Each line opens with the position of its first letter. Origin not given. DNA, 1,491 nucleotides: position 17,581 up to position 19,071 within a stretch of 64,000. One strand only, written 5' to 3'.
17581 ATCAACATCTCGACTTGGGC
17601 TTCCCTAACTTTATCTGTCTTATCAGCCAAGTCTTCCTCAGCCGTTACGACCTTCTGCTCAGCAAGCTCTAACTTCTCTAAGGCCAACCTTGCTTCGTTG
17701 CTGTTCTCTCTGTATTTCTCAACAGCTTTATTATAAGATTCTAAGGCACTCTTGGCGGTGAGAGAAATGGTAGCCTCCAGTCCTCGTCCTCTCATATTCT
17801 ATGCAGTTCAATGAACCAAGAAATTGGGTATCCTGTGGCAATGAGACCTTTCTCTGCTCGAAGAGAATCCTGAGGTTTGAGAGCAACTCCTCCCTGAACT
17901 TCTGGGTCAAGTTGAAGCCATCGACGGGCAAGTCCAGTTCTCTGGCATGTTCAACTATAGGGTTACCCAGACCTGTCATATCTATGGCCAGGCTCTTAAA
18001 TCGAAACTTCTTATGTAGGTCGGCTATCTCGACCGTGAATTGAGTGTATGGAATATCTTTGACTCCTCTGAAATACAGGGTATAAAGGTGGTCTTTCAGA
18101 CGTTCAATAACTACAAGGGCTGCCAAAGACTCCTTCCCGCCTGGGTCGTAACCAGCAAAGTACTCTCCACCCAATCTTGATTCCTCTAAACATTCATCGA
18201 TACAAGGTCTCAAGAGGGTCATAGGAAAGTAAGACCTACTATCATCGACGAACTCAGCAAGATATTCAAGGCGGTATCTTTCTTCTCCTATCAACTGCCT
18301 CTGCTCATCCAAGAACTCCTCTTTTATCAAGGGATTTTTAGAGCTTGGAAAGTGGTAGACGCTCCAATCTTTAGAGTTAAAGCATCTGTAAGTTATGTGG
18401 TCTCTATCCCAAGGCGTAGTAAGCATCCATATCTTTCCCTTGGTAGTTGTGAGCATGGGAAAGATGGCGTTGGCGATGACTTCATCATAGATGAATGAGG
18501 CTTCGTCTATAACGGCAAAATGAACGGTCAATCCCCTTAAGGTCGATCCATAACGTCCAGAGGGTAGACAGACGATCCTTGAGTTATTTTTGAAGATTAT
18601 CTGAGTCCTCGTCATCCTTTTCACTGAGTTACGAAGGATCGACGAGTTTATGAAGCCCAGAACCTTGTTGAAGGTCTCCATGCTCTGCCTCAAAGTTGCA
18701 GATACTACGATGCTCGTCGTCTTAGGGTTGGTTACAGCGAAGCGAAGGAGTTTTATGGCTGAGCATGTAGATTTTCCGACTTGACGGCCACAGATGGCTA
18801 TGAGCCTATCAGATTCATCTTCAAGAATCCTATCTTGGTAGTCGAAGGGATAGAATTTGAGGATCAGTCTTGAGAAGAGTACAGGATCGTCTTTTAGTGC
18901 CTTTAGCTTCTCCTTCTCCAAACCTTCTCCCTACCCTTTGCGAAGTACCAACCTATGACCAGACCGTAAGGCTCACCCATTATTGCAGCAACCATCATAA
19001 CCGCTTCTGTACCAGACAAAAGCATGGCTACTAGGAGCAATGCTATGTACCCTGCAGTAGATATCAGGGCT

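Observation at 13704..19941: Incomplete head-tail-virus-like module (TerL, tape-measure-like, lectins, hub, spike) between purB and atpF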

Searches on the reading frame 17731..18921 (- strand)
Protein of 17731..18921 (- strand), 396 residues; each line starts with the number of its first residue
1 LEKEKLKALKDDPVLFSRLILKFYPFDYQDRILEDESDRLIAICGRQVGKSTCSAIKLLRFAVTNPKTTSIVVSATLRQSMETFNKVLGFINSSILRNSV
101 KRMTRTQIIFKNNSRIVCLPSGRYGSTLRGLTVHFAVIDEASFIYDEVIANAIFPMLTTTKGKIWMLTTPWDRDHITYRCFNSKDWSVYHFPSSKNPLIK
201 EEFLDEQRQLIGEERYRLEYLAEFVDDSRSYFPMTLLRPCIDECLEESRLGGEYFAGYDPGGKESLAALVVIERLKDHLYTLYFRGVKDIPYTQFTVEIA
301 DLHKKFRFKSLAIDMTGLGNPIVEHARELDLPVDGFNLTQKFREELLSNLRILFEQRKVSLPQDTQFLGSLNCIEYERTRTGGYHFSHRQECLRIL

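Call 3: search_protein_families(library=pfam, proteins=[window:17731-18921:-], max_evalue=0.1)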
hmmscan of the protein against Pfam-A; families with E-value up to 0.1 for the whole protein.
window:17731-18921:- (396 aa): 3 families
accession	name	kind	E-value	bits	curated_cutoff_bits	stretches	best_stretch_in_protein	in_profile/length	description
PF03237.21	Terminase_6N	-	2.7e-16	60.3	22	1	44-237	4-213/215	Terminase large subunit, T4likevirus-type, N-terminal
PF04466.19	Terminase_3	-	0.00013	22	23.2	1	41-187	6-154/201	Phage terminase large subunit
PF03354.21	TerL_ATPase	-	0.0025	18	23.7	1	40-169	24-160/178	Terminase large subunit, ATPase domain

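Call 4: search_protein_families(library=phrogs, proteins=[window:17731-18921:-], max_evalue=0.1)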
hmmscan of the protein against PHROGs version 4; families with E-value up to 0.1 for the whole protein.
window:17731-18921:- (396 aa): 12 families
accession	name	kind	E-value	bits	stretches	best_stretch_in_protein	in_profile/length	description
phrog_2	-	head and packaging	3.7e-41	142.7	1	11-334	252-547/807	terminase large subunit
phrog_7579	-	head and packaging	1.7e-33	116.9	1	25-233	5-222/239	terminase large subunit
phrog_5909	-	head and packaging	3.5e-16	60.2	1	204-385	48-243/285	terminase large subunit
phrog_9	-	head and packaging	2.1e-12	47.7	2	43-152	229-340/812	terminase large subunit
phrog_38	-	head and packaging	5.8e-11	42.8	1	10-326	270-625/760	terminase large subunit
phrog_675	-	head and packaging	1e-09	38.2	1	16-170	41-191/576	terminase large subunit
phrog_5989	-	head and packaging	6.8e-08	33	1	27-216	144-339/347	terminase large subunit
phrog_36964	-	head and packaging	3.5e-07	29.6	1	38-171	419-558/890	terminase large subunit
phrog_5713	-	head and packaging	3.6e-06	28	1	289-386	3-101/143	terminase large subunit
phrog_5902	-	unknown function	6.7e-05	23.3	1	8-227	17-261/359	-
phrog_15503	-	unknown function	0.0024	18.3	1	42-161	90-212/245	-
phrog_4914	-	head and packaging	0.024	15.2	1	44-114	112-184/213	terminase large subunit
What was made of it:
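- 17731..18921 (-): TerL pseudogene or truncated gene, 396 aa. The ATPase domain and most of the nuclease domain are intact. The C-terminal ~26-40 residues, including the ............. motif, are missing. Pfam Terminase_6N E 2.7e-16 and phrog_2 E 3.7e-41 (calls 3, 4).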

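Call 8: find_related_loci(query=window:17731-18921:-, collection=genome_contigs, flank=10000)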
Query window:17731-18921:- (396 aa) in genome_contigs; peptide patterns used: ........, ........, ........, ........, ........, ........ (x = any residue, [..] = any of these).
42 stretches matched a pattern, but none encodes a relative of the query by tblastn (E <= 1e-3).
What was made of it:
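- Tried and rejected: The scan found nothing (call 8).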

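Call 9: find_related_loci(query=window:17731-18921:-, collection=viral_contigs, flank=10000)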
Query window:17731-18921:- (396 aa) in viral_contigs; peptide patterns used: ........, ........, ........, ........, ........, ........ (x = any residue, [..] = any of these).
3 stretches matched a pattern; 1 encode a relative of the query (tblastn E <= 1e-3); 1 distinct loci.
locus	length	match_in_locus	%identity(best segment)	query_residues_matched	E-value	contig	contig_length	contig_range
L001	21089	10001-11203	59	6-390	8e-154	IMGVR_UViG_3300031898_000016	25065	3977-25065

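Call 11: find_homologous_proteins(query=window:17731-18921:-)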
Query window:17731-18921:- (396 aa): 206 proteins with E <= 0.001 among 5437 candidates; the best 120 are listed.
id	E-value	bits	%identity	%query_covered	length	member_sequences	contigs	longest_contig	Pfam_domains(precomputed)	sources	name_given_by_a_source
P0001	3.5e-267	903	100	100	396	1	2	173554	PF03237.22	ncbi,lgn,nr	ncbi:MAG: hypothetical protein H3Z50_00205 [archaeon]|nr:hypothetical protein [archaeon] MCP8305884.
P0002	1.5e-212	724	79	98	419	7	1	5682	PF04466.20,PF03237.22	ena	-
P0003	5.0e-206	702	77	98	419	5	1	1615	PF04466.20,PF03237.22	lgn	-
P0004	1.3e-163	562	62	98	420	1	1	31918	PF04466.20,PF03237.22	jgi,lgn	-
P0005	1.4e-160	553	62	98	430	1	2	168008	PF03237.22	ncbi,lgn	-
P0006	4.1e-160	551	62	98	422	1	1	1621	PF17289.9,PF04466.20,PF03237.22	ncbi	ncbi:MAG: phage terminase large subunit [Nitrososphaerales archaeon]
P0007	1.7e-159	549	62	98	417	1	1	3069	PF17289.9,PF03237.22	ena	-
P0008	1.4e-155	536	62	98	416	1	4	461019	PF17289.9,PF03237.22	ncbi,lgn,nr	ncbi:MAG: terminase family protein [Thaumarchaeota archaeon]|nr:terminase family protein [Nitrososph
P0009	7.4e-151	521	60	97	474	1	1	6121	PF04466.20,PF03237.22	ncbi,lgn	ncbi:MAG: phage terminase large subunit [Candidatus Geothermarchaeales archaeon]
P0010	3.2e-150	518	59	98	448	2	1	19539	PF04466.20,PF03237.22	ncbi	ncbi:MAG: phage terminase large subunit [Thermofilum sp.]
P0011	1.0e-149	517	60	97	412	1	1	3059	PF03237.22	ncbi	-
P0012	2.0e-147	509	56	98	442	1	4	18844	PF03237.22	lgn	-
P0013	1.6e-143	496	59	97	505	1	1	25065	PF04466.20,PF03237.22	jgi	-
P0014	6.0e-140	485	55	97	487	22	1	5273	PF03237.22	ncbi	-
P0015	2.1e-138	480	55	98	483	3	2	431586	PF03354.22,PF04466.20,PF03237.22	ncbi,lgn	ncbi:MAG: terminase large subunit [Nitrososphaerales archaeon]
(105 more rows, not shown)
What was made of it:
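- Closest known: Head-tailed. Same: The TerL relatives found here carry names such as Nitrososphaerales, Caldarchaeum, Geothermarchaeales and Thermofilum (call 11).
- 206 relatives, mostly 410-450 aa, from Nitrososphaeria and Thermoproteota MAGs and from virus contigs (call 11). The window comes from a MAG (call 11).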

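Call 12: find_encoding_contigs(protein=P0005, flank=10000, max_places=3)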
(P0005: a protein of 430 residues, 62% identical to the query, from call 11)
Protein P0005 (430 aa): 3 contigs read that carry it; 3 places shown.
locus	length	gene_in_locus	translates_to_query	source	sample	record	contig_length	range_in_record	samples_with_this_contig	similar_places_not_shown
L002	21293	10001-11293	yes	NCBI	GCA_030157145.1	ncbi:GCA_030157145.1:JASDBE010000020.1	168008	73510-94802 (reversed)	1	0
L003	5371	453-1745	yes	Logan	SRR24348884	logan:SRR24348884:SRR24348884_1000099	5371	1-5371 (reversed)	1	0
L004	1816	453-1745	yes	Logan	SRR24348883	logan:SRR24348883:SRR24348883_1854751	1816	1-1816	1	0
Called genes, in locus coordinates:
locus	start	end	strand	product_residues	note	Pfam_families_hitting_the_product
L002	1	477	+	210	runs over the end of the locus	PF07040:DUF1326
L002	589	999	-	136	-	PF03479:PCC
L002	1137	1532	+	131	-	-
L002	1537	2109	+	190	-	PF01878:EVE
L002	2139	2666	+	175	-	-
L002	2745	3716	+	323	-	PF01580:FtsK_SpoIIIE (faint), PF01935:DUF87, PF05872:HerA_C (faint), PF10412:TrwB_AAD_bind (faint)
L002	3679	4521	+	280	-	PF09948:PpoB2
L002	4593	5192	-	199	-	PF07040:DUF1326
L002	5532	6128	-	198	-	PF07040:DUF1326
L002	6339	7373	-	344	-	PF07690:MFS_1, PF13347:MFS_2, PF00083:Sugar_tr, PF07690:MFS_1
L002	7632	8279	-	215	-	PF07973:tRNA_SAD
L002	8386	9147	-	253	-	PF03473:MOSC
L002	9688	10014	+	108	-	-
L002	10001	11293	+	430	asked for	PF03237:Terminase_6N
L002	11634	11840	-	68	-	-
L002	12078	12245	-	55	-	-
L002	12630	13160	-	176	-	PF00708:Acylphosphatase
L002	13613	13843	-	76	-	PF15919:HicB_lk_antitox (weak)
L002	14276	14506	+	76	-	-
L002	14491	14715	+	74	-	PF10049:DUF2283 (weak)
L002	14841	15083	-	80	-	-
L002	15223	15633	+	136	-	-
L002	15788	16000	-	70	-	PF13361:UvrD_C (weak)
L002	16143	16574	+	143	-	-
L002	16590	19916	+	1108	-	-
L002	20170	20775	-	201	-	-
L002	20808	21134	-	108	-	-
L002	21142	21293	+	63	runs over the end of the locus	-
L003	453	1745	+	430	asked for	PF03237:Terminase_6N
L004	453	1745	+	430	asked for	PF03237:Terminase_6N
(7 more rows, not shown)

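Call 13: find_encoding_contigs(protein=P0004, flank=10000, max_places=3)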
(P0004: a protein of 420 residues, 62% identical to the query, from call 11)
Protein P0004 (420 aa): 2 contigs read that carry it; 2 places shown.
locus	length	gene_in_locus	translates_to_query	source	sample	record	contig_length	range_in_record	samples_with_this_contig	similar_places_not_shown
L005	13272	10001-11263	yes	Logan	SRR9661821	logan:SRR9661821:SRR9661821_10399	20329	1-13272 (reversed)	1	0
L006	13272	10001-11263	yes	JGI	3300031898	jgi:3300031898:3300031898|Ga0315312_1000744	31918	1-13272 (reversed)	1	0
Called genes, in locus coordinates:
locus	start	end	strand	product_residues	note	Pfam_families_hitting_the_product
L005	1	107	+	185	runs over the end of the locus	-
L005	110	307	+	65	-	-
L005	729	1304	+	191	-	-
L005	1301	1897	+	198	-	PF13353:Fer4_12 (weak), PF04055:Radical_SAM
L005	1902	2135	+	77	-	-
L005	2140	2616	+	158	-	PF01227:GTP_cyclohydroI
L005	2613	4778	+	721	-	PF09250:Prim-Pol, PF08708:PriCT_1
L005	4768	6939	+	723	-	PF03104:DNA_pol_B_exo1, PF00136:DNA_pol_B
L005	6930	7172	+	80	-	-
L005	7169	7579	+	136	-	-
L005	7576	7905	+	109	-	PF07659:DUF1599 (faint)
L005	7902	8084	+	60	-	-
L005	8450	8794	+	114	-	-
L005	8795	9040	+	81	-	-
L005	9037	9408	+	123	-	-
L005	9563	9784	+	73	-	-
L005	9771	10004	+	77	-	-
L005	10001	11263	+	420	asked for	PF04466:Terminase_3 (weak), PF03237:Terminase_6N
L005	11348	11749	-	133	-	-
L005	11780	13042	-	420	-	PF00589:Phage_integrase (weak)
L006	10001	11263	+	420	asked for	PF04466:Terminase_3 (weak), PF03237:Terminase_6N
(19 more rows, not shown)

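Call 14: find_encoding_contigs(protein=P0002, flank=10000, max_places=3)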
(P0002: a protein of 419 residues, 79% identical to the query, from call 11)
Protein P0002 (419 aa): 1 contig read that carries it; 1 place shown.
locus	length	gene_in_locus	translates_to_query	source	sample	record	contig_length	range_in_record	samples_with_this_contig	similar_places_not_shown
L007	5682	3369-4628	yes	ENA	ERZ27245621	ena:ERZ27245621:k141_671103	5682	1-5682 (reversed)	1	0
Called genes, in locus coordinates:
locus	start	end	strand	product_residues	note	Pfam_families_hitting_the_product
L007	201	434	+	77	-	PF26688:RHH_12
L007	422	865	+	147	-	PF01850:PIN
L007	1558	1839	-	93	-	PF02426:MIase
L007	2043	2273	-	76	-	PF02697:VAPB_antitox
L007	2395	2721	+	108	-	-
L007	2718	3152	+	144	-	-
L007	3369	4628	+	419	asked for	PF04466:Terminase_3 (faint), PF03237:Terminase_6N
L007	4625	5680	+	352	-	?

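Call 18: find_encoding_contigs(protein=P0001, flank=10000, max_places=3)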
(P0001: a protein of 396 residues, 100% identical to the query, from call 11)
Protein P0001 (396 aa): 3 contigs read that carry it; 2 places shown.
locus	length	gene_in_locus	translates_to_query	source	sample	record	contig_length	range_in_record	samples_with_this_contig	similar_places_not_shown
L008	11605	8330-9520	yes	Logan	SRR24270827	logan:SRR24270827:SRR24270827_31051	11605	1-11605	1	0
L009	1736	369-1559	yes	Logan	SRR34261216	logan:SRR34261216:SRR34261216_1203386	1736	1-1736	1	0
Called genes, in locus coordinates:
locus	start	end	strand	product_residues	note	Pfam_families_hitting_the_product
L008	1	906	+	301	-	?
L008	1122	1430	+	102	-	-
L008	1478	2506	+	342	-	PF01555:N6_N4_Mtase (weak), PF01170:UPF0020, PF13847:Methyltransf_31 (faint)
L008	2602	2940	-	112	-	PF26783:DUF8255 (faint), PF01096:Zn_ribbon_TFIIS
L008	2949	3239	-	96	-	PF13656:RNA_pol_L_2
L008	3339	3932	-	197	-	PF14382:ECR1_N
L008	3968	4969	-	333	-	PF01866:Diphthamide_syn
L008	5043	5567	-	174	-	PF00252:Ribosomal_L16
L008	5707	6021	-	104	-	PF14947:HTH_45 (weak)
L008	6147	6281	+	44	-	-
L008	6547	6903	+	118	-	-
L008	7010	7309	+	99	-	PF01990:ATP-synt_F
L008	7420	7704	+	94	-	-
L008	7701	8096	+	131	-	-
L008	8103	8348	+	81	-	-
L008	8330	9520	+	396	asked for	PF03237:Terminase_6N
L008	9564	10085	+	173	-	-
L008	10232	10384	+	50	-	-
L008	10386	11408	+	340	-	-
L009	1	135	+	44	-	?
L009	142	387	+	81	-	-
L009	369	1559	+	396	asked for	PF03237:Terminase_6N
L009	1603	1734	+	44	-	?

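Call 52: find_encoding_contigs(protein=P0008, flank=10000, max_places=2)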
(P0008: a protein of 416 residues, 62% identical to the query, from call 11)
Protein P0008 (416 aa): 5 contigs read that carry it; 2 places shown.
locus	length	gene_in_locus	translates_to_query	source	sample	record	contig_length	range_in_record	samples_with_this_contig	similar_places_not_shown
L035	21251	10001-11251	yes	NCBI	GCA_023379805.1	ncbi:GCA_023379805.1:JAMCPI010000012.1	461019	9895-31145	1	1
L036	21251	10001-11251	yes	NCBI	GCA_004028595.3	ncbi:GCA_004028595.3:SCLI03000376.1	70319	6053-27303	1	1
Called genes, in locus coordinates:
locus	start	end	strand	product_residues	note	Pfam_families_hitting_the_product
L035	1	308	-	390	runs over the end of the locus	-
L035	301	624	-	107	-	PF04883:HK97-gp10_like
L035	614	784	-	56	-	-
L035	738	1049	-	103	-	-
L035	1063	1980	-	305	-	PF18906:Phage_tube_2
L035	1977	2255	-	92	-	-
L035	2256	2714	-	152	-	-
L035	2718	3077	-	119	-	-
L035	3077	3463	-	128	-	-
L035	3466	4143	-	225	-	-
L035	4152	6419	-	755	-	PF25209:Phage_capsid_4 (weak)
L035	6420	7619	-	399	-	-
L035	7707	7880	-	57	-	-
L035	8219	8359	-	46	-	-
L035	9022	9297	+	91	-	-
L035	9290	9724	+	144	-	-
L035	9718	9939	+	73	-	-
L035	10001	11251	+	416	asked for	PF03237:Terminase_6N, PF17289:Terminase_6C (weak)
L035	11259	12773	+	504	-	PF00005:ABC_tran, PF13191:AAA_16 (faint)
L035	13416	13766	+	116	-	-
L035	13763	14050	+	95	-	-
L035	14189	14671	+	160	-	-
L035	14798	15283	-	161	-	PF01814:Hemerythrin (weak)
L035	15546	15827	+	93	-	-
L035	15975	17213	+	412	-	PF03446:NAD_binding_2, PF03721:UDPG_MGDP_dh_N, PF00984:UDPG_MGDP_dh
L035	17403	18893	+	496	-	-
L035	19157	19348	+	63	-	PF06902:Fer4_19 (weak), PF13370:Fer4_13, PF13459:Fer4_15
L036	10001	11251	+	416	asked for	PF03237:Terminase_6N, PF17289:Terminase_6C (weak)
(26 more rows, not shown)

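Call 60: search_protein_families(library=phrogs, proteins=[L001:11372-11992:+, L001:13908-15227:+, L001:15227-16726:+, L001:18002-18592:+, L001:19510-19956:+, L001:19953-20324:+], max_evalue=0.01)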
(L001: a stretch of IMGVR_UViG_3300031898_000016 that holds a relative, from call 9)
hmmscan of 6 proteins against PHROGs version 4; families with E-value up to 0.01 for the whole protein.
L001:11372-11992:+ (206 aa): 0 families

L001:13908-15227:+ (439 aa): 1 family
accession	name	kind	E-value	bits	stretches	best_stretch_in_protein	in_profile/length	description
phrog_9232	-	head and packaging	2e-07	31.3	1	32-377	58-394/502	portal protein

L001:15227-16726:+ (499 aa): 0 families

L001:18002-18592:+ (196 aa): 0 families

L001:19510-19956:+ (148 aa): 0 families

L001:19953-20324:+ (123 aa): 0 families

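Call 71: search_protein_families(library=pfam, proteins=[L035:11259-12773:+, L007:4625-5680:+], max_evalue=0.05)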
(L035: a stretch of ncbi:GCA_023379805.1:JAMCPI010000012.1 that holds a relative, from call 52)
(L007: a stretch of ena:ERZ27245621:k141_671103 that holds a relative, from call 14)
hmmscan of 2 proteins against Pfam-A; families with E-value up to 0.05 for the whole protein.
L035:11259-12773:+ (504 aa): 32 families (the best 25 are shown)
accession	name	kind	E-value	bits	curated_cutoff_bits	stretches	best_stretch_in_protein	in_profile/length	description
PF00005.33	ABC_tran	-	3e-14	54.2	25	1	57-175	2-135/137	ABC transporter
PF13191.12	AAA_16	-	2e-05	25.6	32.6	1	49-93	6-51/167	AAA ATPase domain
PF13401.12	AAA_22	-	2.9e-05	24.8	27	1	67-179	6-96/130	AAA domain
PF13555.12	AAA_29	-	0.00013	22.1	27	1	56-83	12-39/61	P-loop containing region of AAA domain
PF13304.12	AAA_21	-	0.00025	21.6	27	0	71-87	4-20/304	AAA domain, putative AbiEii toxin, Type IV TA system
PF02463.25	SMC_N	-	0.00059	19.8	40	0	139-208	135-199/220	RecF/RecN/SMC N terminal domain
PF20720.3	nSTAND3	-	0.00067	19.8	27.2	1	67-92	18-43/155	Novel STAND NTPase 3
PF02367.23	TsaE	-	0.00094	19.6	26.6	1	48-91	3-46/128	Threonylcarbamoyl adenosine biosynthesis protein TsaE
PF13238.12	AAA_18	-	0.002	19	29.4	1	69-90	1-22/128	AAA domain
PF13476.12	AAA_23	-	0.0022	19.1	27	1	56-85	10-38/201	AAA domain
PF03215.21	Rad17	-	0.0023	18.3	23.8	1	60-91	39-70/186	Rad17 P-loop domain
PF00004.35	AAA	-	0.0035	18.2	21.2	1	69-116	1-38/131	ATPase family associated with various cellular activities (AAA)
PF05729.18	NACHT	-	0.0051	17.1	26.7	1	68-92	2-26/167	NACHT domain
PF24883.2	NPHP3_N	-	0.0054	17.4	24.8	0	56-92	12-48/164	Nephrocystin 3, N-terminal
PF00485.24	PRK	-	0.0058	16.9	22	1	68-159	1-91/196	Phosphoribulokinase / Uridine kinase family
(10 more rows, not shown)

L007:4625-5680:+ (352 aa): 16 families
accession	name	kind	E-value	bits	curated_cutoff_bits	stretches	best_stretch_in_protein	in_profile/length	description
PF00005.33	ABC_tran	-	3.1e-10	41.2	25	1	53-168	2-135/137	ABC transporter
PF13476.12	AAA_23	-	6.2e-06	27.4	27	1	48-135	6-79/201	AAA domain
PF13238.12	AAA_18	-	0.00019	22.3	29.4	1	65-108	1-44/128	AAA domain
PF25199.1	nSTAND_NTPase5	-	0.00024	21.4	34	1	61-107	40-86/145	Novel STAND NTPase 5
PF13555.12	AAA_29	-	0.00025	21.2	27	1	52-79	12-39/61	P-loop containing region of AAA domain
PF13401.12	AAA_22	-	0.00026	21.8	27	1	62-87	5-30/130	AAA domain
PF20720.3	nSTAND3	-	0.00056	20.1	27.2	1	61-88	16-43/155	Novel STAND NTPase 3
PF01637.24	ATPase_2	-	0.00081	19.7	33.2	1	59-153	17-79/225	ATPase domain predominantly from Archaea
PF02463.25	SMC_N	-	0.00096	19.1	40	0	49-87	10-49/220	RecF/RecN/SMC N terminal domain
PF13191.12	AAA_16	-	0.0018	19.2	32.6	1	63-87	25-49/167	AAA ATPase domain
PF05729.18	NACHT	-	0.003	17.9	26.7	1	64-87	2-25/167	NACHT domain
PF00583.31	Acetyltransf_1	-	0.013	16.2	20.7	1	267-340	33-82/116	Acetyltransferase (GNAT) family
PF00004.35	AAA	-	0.016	16.1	21.2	1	65-225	1-130/131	ATPase family associated with various cellular activities (AAA)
PF13173.12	AAA_14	-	0.021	15.3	27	0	63-96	3-28/129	AAA domain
PF13508.13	Acetyltransf_7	-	0.022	15.6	27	0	269-340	5-51/84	Acetyltransferase (GNAT) domain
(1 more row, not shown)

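Call 80: search_protein_families(library=phrogs, proteins=[L035:9022-9297:+, L035:9290-9724:+, L035:9718-9939:+, L005:9037-9408:+, L005:9563-9784:+, L005:9771-10004:+, L001:3381-3884:-, L007:2718-3152:+, L002:9688-10014:+, L035:6420-7619:-], max_evalue=0.05)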
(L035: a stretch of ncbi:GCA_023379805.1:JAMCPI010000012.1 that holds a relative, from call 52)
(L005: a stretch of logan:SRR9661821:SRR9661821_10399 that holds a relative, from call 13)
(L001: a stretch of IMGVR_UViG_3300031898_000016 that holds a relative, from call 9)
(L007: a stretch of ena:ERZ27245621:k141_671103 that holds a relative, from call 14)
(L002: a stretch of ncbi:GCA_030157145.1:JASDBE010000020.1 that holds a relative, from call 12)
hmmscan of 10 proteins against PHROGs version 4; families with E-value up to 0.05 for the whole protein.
L035:9022-9297:+ (91 aa): 0 families

L035:9290-9724:+ (144 aa): 1 family
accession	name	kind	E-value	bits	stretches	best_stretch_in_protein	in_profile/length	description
phrog_17841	-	unknown function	0.046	14.7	0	16-42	26-52/66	-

L035:9718-9939:+ (73 aa): 0 families

L005:9037-9408:+ (123 aa): 0 families

L005:9563-9784:+ (73 aa): 0 families

L005:9771-10004:+ (77 aa): 0 families

L001:3381-3884:- (167 aa): 0 families

L007:2718-3152:+ (144 aa): 0 families

L002:9688-10014:+ (108 aa): 0 families

L035:6420-7619:- (399 aa): 2 families
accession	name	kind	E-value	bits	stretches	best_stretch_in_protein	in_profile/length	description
phrog_9232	-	head and packaging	2.8e-08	34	1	28-374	49-400/502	portal protein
phrog_17738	-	unknown function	0.03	15.9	0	94-144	18-67/74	-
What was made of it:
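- Tried and rejected: No named family, so a small-terminase assignment for o1 or o2 could not be supported (call 80).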
